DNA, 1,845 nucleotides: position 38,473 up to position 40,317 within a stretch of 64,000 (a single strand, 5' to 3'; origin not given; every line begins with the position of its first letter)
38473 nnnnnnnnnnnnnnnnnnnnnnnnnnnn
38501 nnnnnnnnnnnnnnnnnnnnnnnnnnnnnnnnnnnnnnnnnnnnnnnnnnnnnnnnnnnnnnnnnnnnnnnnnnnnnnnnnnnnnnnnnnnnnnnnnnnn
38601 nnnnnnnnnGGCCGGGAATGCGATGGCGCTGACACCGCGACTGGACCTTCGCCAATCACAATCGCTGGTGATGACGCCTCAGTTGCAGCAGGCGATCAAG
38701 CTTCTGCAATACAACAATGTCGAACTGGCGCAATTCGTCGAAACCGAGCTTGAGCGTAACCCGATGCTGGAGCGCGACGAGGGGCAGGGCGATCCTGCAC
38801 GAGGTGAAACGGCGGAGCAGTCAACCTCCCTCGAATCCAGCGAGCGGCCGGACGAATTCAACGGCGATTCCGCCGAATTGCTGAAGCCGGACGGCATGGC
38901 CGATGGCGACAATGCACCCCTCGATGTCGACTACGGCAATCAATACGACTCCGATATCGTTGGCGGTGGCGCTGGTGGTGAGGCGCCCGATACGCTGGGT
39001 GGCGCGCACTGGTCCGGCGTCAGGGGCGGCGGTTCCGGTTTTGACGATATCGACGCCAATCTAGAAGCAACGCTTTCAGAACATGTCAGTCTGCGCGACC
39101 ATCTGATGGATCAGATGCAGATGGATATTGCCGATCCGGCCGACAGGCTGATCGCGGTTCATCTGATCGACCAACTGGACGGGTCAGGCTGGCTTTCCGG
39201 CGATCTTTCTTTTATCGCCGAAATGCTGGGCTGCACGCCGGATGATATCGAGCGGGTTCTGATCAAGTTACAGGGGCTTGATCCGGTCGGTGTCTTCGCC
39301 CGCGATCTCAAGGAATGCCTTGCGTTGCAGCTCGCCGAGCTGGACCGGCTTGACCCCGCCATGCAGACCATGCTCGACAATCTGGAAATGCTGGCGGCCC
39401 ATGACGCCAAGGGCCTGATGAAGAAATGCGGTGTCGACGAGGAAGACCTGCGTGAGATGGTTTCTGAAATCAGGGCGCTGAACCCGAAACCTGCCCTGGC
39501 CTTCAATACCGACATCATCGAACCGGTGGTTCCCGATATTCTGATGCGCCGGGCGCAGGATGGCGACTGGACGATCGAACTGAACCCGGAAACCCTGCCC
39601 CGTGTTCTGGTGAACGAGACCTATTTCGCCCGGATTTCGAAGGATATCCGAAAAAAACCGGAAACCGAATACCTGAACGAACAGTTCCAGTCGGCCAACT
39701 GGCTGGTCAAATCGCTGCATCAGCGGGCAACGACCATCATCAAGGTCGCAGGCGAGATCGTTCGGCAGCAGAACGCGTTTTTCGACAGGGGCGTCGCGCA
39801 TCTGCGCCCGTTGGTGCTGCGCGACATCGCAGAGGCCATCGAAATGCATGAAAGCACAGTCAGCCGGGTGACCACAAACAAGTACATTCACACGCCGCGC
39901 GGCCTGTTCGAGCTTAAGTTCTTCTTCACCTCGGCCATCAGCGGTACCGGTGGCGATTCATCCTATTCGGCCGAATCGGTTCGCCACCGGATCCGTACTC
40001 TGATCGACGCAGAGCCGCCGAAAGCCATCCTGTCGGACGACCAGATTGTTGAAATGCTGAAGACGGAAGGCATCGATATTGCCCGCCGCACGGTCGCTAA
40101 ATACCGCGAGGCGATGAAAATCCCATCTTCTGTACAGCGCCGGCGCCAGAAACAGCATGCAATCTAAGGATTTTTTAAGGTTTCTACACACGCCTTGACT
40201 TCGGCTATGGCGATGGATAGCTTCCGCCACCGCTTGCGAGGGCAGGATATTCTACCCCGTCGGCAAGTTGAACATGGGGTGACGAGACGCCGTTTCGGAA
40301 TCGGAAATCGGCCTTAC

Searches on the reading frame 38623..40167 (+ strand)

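Call 29: search_protein_families(library=pfam, proteins=[window:38623-40167:+], max_evalue=0.00001)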
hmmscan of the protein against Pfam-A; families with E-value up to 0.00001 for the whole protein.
window:38623-40167:+ (514 aa): 3 families
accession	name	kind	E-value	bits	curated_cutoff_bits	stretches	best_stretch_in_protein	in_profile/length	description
PF04552.19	Sigma54_DBD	-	2.5e-68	229.3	22.8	1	349-508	2-160/160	Sigma-54, DNA binding domain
PF04963.19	Sigma54_CBD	-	2e-55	187.9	22.9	1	147-334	2-185/185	Sigma-54 factor, core binding domain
PF00309.25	Sigma54_AID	-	2.5e-19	69.3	23.8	1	6-50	1-45/46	Sigma-54 factor, Activator interacting domain (AID)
